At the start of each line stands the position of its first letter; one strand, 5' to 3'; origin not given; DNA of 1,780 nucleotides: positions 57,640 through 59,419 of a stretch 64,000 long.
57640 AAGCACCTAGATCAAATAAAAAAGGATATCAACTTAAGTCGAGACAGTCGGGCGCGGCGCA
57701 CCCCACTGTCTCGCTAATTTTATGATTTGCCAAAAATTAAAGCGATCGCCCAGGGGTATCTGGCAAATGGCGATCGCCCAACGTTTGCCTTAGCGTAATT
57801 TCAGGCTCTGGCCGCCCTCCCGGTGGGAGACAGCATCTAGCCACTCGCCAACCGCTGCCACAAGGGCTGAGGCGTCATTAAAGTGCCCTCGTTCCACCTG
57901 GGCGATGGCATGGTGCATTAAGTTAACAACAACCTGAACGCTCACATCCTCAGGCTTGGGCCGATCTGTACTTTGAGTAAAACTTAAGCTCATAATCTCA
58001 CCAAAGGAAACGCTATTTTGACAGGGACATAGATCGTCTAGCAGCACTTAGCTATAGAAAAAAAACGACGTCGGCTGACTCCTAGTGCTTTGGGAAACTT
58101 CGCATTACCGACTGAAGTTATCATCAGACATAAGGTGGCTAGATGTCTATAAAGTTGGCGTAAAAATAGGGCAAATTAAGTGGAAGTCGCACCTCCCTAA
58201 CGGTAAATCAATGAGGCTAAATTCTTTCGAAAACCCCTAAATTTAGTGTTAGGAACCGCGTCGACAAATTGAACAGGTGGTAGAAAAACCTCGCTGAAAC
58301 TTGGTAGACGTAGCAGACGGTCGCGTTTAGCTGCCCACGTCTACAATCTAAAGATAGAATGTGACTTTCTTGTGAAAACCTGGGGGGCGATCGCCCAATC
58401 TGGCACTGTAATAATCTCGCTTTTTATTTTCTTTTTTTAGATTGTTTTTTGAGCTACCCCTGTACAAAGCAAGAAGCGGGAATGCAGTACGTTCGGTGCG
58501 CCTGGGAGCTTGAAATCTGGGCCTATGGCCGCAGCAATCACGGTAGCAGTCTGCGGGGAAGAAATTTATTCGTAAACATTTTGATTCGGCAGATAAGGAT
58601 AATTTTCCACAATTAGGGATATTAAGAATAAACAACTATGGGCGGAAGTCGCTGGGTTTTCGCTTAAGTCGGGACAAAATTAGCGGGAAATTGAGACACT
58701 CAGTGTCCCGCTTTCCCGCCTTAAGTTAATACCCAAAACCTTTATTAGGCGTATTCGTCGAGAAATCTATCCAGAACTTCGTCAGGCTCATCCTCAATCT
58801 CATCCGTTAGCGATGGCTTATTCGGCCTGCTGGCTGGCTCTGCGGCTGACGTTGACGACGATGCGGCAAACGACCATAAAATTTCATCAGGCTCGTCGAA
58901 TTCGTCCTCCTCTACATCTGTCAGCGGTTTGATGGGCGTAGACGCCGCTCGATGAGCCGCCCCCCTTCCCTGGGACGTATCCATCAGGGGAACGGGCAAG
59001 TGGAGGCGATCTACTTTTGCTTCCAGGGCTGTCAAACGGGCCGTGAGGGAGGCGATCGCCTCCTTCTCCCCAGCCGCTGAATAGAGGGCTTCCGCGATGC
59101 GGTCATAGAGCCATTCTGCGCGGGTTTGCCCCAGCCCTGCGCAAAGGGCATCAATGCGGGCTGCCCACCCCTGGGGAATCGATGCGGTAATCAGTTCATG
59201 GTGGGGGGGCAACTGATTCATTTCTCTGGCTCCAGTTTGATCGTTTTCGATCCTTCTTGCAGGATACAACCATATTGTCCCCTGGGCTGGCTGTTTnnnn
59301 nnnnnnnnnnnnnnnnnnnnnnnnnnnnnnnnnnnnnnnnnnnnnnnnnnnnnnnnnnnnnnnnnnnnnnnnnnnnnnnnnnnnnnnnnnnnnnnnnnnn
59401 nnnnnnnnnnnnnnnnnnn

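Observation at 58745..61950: Solo tnpB (IS605-family) element inserted beside a patatin-like phospholipase + ribbon-helix-helix gene pair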

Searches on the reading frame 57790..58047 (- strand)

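Call 3: search_protein_families(library=pfam, proteins=[window:57790-58047:-], max_evalue=0.01)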
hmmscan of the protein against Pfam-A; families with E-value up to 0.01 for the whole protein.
window:57790-58047:- (85 aa): 0 families

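Call 21: search_protein_families(library=padloc, proteins=[window:57790-58047:-], max_evalue=0.01)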
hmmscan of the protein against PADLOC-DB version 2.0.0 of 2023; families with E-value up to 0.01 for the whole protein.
window:57790-58047:- (85 aa): 1 family
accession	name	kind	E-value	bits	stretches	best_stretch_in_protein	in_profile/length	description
PDLC01974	CARF_m10--CARF_HEPN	-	0.0094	13.1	0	29-73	219-265/476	-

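Call 22: search_protein_families(library=ncbifam, proteins=[window:57790-58047:-], max_evalue=0.01)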
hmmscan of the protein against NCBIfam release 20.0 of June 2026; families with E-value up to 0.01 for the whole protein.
window:57790-58047:- (85 aa): 0 families

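Call 23: search_protein_families(library=pfam, proteins=[window:57790-58047:-], max_evalue=10)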
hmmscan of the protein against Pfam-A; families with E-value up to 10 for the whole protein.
window:57790-58047:- (85 aa): 0 families

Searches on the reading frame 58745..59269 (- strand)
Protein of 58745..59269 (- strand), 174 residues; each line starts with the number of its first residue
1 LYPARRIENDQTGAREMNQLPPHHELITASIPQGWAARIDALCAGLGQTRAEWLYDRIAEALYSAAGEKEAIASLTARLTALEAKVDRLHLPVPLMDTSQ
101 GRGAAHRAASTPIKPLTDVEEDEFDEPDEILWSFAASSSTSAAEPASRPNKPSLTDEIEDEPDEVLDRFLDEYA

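Call 3: search_protein_families(library=pfam, proteins=[window:58745-59269:-], max_evalue=0.01)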
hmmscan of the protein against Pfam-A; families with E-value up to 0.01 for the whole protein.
window:58745-59269:- (174 aa): 0 families

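Call 9: find_homologous_proteins(query=window:58745-59221:-)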
Query window:58745-59221:- (158 aa): 2 proteins with E <= 0.001 among 235 candidates.
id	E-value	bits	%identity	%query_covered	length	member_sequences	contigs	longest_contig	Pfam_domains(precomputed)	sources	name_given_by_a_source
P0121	4.6e-97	340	100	100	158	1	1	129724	-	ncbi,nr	ncbi:MAG: hypothetical protein VKK04_14320 [Synechococcales bacterium]|nr:hypothetical protein [Syne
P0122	1.8e-33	134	48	98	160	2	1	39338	-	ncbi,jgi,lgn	ncbi:MAG: hypothetical protein ACFB8W_07855 [Elainellaceae cyanobacterium]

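Call 10: find_encoding_contigs(protein=P0122, flank=6000, max_places=3)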
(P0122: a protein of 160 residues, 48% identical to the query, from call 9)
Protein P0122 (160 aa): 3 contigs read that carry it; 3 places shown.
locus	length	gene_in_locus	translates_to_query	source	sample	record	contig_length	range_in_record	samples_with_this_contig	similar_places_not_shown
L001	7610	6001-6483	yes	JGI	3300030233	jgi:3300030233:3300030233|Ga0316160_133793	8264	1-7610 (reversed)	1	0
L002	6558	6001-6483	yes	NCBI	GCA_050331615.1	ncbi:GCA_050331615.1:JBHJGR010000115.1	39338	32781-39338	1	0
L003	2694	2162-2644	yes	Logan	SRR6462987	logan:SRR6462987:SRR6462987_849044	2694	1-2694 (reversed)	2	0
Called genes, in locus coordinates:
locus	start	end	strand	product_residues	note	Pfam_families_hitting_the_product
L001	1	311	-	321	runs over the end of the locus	?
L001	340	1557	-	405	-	PF00355:Rieske, PF00848:Ring_hydroxyl_A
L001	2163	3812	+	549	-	PF02028:BCCT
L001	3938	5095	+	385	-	PF01266:DAO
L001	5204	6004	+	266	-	PF00392:GntR, PF07702:UTRA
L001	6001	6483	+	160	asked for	-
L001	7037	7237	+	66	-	-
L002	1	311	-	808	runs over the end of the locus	PF01266:DAO, PF16350:FAO_M, PF01571:GCV_T, PF08669:GCV_T_C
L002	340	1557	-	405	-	PF00355:Rieske, PF00848:Ring_hydroxyl_A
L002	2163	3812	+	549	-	PF02028:BCCT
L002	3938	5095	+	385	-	PF01266:DAO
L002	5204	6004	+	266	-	PF00392:GntR, PF07702:UTRA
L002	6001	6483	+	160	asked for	-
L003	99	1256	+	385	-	PF01266:DAO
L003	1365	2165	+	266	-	PF00392:GntR, PF07702:UTRA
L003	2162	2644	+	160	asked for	-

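Call 21: search_protein_families(library=padloc, proteins=[window:58745-59221:-], max_evalue=0.01)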
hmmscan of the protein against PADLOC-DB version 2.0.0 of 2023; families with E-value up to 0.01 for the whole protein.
window:58745-59221:- (158 aa): 0 families

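Call 22: search_protein_families(library=ncbifam, proteins=[window:58745-59221:-], max_evalue=0.01)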
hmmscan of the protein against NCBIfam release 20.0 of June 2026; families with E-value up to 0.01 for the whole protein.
window:58745-59221:- (158 aa): 0 families

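Call 23: search_protein_families(library=pfam, proteins=[window:58745-59221:-, P0122], max_evalue=10)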
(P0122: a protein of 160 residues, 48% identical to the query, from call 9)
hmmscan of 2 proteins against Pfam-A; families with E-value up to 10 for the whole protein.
window:58745-59221:- (158 aa): 2 families
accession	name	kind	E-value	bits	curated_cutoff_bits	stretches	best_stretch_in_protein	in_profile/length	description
PF00261.25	Tropomyosin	-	0.12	12.2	38.6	1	32-76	19-63/242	Tropomyosin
PF01402.27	RHH_1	-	0.15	12.5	20.5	1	11-36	2-27/39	Ribbon-helix-helix protein, copG family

P0122 (160 aa): 4 families
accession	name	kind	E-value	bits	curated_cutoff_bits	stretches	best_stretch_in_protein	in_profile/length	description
PF25450.1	Rab11-FIP3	-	0.01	16.6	31.9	1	56-110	54-108/125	Rab11-FIP3-like domain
PF16326.10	ABC_tran_CTD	-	0.024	15.3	32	1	54-109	6-59/69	ABC transporter C-terminal domain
PF09686.15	Plasmid_RAQPRD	-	0.11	13.1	23.1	1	62-96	6-37/76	Plasmid protein of unknown function (Plasmid_RAQPRD)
PF06226.18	DUF1007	-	0.17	12.3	27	1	11-48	12-53/211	Protein of unknown function (DUF1007)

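Call 44: predict_structure(alignment_id=A2)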
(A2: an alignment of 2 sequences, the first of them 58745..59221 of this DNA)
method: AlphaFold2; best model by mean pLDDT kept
length: 158 residues; sequences in the alignment: 2
mean_pLDDT: 59.1   pTM: 0.33
mean pLDDT of the five models: 59.1, 54.5, 52.9, 52.3, 51.8
residues with pLDDT >= 90: 0; 70-90: 58; 50-70: 48; < 50: 52
segments of 3 or more residues with pLDDT < 50: 76-104, 121-139
pLDDT, mean of each block of 10 residues (from residue 1): 57 71 78 80 76 76 73 51 37 37 47 52 42 42 61 67
secondary structure, 60 per line:
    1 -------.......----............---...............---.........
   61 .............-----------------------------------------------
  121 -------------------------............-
elements in order: H8-14 H19-30 H34-48 H52-73 H146-157

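Call 46: fold_search(model_id=the predicted structure, library=pdb)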
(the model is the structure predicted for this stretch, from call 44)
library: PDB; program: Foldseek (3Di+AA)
matches with E <= 10: 20; with E <= 0.001: 0
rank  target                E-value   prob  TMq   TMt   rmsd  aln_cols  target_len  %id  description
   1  3p8c_D                2.6e+00  0.02  0.13  0.10  27.4       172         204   15  Structure and Control of the Actin Regulatory WAVE Complex (released 2010-12-01)
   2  5msg_A                4.1e+00  0.12  0.17  0.04  12.9        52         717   17  Influenza B polymerase bound to vRNA promoter and capped RNA primer (released 2017-02-08)
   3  7nha_A                4.6e+00  0.06  0.16  0.04  33.6       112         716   13  1918 H1N1 Viral influenza polymerase heterotrimer - Endonuclease and priming loop ordered (Class2a) (released 2021-12-01)
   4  6dmx_B                5.2e+00  0.08  0.26  0.42   5.1        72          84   17  HBZ56 in complex with KIX and c-Myb (released 2018-09-19)
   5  2z3t_C                5.6e+00  0.03  0.16  0.08   9.8        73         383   22  Crystal Structure of Substrate Free Cytochrome P450 StaP (CYP245A1) (released 2007-07-03)
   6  7z37_DP1              5.9e+00  0.03  0.15  0.11  19.8       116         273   16  Structure of the RAF1-HSP90-CDC37 complex (RHC-II) (released 2022-09-14)
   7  2z3t_A                5.9e+00  0.03  0.16  0.08   9.8        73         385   22  Crystal Structure of Substrate Free Cytochrome P450 StaP (CYP245A1) (released 2007-07-03)
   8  6dmx_G                6.3e+00  0.08  0.26  0.43   5.0        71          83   17  HBZ56 in complex with KIX and c-Myb (released 2018-09-19)
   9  2lva_MODEL_1_A        6.3e+00  0.04  0.13  0.19  28.3        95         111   19  NMR solution structure of the N-terminal domain of human USP28, Northeast structural genomics consortium targe (released 2012-07-18)
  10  6dmx_D                6.7e+00  0.08  0.24  0.42   5.7        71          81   18  HBZ56 in complex with KIX and c-Myb (released 2018-09-19)
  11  6qct_A                7.6e+00  0.03  0.17  0.04  33.5       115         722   13  Influenza B polymerase elongation complex (released 2019-06-05)
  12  8xxt_I                7.6e+00  0.01  0.12  0.05  27.6       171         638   13  ASFV RNAP M1249L C-tail occupied complex2 (MCOC2) (released 2025-01-22)
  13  1fse_E                8.1e+00  0.04  0.17  0.32   4.9        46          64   17  CRYSTAL STRUCTURE OF THE BACILLUS SUBTILIS REGULATORY PROTEIN GERE (released 2001-03-21)
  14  4wrt_A                8.7e+00  0.08  0.18  0.05   8.8        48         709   19  Crystal structure of Influenza B polymerase with bound vRNA promoter (form FluB2) (released 2014-11-19)
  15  5fmz_A                8.7e+00  0.03  0.17  0.04  32.0       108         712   16  Crystal structure of Influenza B polymerase with bound 5' vRNA (released 2016-01-13)
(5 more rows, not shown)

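Call 55: search_protein_representatives(alignment_id=A2)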
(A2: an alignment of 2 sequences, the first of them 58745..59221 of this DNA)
Query: 2 sequences, 178 profile positions. Proteins with E-value up to 0.001 (for the whole library): 43; up to 1e-10: 6; up to 1e-30: 2. The best 43 are listed.
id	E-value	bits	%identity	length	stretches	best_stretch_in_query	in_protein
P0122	7.4e-90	316.1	-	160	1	1-176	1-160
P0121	1.5e-85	302.0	-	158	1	1-178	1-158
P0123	2.1e-13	67.1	-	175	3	119-176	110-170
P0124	2.7e-13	66.7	-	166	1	10-175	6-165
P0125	6.1e-13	65.6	-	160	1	9-176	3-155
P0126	1.8e-11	60.8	-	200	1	9-175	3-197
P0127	1.6e-09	54.5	-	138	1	10-131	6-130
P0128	9.3e-09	51.9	-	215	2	22-175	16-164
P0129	1.3e-08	51.5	-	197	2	101-176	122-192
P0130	2.4e-08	50.6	-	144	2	113-176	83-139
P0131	9.3e-08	48.7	-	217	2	7-175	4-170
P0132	1.1e-07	48.5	-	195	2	9-175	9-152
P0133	1.3e-07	48.3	-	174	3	114-176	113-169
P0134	2.5e-07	47.3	-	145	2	11-86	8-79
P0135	2.6e-07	47.2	-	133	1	7-130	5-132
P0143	3.3e-05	40.4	-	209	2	13-133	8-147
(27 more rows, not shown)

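Call 57: find_encoding_contigs(protein=P0124, flank=4000, max_places=2)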
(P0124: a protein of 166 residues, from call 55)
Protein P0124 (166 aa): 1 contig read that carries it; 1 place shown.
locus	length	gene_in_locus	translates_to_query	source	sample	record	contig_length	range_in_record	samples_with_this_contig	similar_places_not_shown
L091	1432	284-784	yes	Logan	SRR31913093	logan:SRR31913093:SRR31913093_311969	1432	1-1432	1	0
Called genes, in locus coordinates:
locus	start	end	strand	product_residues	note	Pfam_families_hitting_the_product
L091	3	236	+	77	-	?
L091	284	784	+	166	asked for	-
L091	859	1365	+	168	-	PF13240:Zn_Ribbon_1 (weak), PF13248:Zn_ribbon_3 (weak)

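Call 58: search_protein_families(library=pfam, alignment_id=A3, max_evalue=0.01)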
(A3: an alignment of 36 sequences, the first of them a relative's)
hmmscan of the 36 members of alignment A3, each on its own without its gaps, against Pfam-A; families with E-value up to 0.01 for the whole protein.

A. member 1, P0121 (158 aa): 0 families

B. families by the number of members that match (of 36 scanned): 24 families
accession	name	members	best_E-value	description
PF01402.27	RHH_1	9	4.6e-06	Ribbon-helix-helix protein, copG family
PF07878.17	RHH_5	3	0.0014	CopG-like RHH_1 or ribbon-helix-helix domain, RHH_5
PF05531.17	NPV_P10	2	0.00077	Nucleopolyhedrovirus P10 protein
PF10046.14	BLOC1_2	2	0.0011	Biogenesis of lysosome-related organelles complex-1 subunit 2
PF04728.18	LPP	2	0.005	Lipoprotein leucine-zipper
PF01231.23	IDO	1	0.00085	Indoleamine 2,3-dioxygenase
PF17522.7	DUF5446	1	0.0012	Family of unknown function (DUF5446)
PF12130.13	bMERB_dom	1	0.0023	Bivalent Mical/EHBP Rab binding domain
PF04102.17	SlyX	1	0.0024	SlyX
PF10805.13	DUF2730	1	0.0034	Protein of unknown function (DUF2730)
PF02465.23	FliD_N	1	0.0046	Flagellar hook-associated protein 2 N-terminus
PF16326.10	ABC_tran_CTD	1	0.0052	ABC transporter C-terminal domain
PF14662.11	KASH_CCD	1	0.0057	Coiled-coil region of CCDC155 or KASH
PF23182.1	PABC_AtC3H46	1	0.0059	AtC3H46 PABC domain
PF04799.18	Fzo_mitofusin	1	0.0061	fzo-like conserved region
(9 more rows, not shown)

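Call 59: find_encoding_contigs(protein=P0125, flank=4000, max_places=2)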
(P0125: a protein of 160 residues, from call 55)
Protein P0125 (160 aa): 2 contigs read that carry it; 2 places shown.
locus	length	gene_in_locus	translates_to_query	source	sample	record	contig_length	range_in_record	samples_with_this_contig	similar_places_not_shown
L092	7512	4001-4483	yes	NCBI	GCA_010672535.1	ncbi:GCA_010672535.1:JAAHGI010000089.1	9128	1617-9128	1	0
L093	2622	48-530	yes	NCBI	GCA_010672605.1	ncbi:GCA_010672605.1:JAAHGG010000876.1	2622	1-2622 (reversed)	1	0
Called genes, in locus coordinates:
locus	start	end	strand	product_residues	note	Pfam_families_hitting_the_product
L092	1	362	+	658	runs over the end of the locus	?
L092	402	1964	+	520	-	PF07508:Recombinase, PF13408:Zn_ribbon_recom (faint)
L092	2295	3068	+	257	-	PF00427:PBS_linker_poly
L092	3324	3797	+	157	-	-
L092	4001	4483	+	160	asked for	-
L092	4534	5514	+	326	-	PF01118:Semialdhyde_dh (weak), PF22698:Semialdhyde_dhC_1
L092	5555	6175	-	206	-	-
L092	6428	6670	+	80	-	-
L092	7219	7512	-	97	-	?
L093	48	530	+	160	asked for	-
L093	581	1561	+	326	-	PF01118:Semialdhyde_dh (weak), PF22698:Semialdhyde_dhC_1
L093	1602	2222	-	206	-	-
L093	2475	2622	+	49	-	?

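Call 60: find_encoding_contigs(protein=P0127, flank=4000, max_places=2)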
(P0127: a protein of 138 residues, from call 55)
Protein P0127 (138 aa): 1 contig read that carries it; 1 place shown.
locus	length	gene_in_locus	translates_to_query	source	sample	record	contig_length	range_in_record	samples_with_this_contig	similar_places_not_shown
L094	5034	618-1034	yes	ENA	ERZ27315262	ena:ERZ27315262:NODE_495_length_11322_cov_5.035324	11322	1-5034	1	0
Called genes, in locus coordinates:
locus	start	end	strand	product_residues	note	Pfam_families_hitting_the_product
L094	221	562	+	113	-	-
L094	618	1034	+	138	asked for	-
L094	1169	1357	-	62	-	PF05532:CsbD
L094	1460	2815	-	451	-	PF07992:Pyr_redox_2, PF12831:FAD_oxidored (weak), PF13738:Pyr_redox_3, PF00070:Pyr_redox, PF02852:Pyr_redox_dim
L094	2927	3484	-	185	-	PF00578:AhpC-TSA, PF08534:Redoxin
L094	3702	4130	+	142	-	PF01475:FUR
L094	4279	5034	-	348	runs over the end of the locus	PF02492:cobW, PF07683:CobW_C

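Call 61: find_encoding_contigs(protein=P0143, flank=4000, max_places=2)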
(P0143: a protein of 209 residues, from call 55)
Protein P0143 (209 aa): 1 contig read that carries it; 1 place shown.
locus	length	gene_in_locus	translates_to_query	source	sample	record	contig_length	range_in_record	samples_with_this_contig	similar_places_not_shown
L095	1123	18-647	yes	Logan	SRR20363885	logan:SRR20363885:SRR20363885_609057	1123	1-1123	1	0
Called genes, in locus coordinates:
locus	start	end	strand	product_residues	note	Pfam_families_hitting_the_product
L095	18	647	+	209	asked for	-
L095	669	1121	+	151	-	?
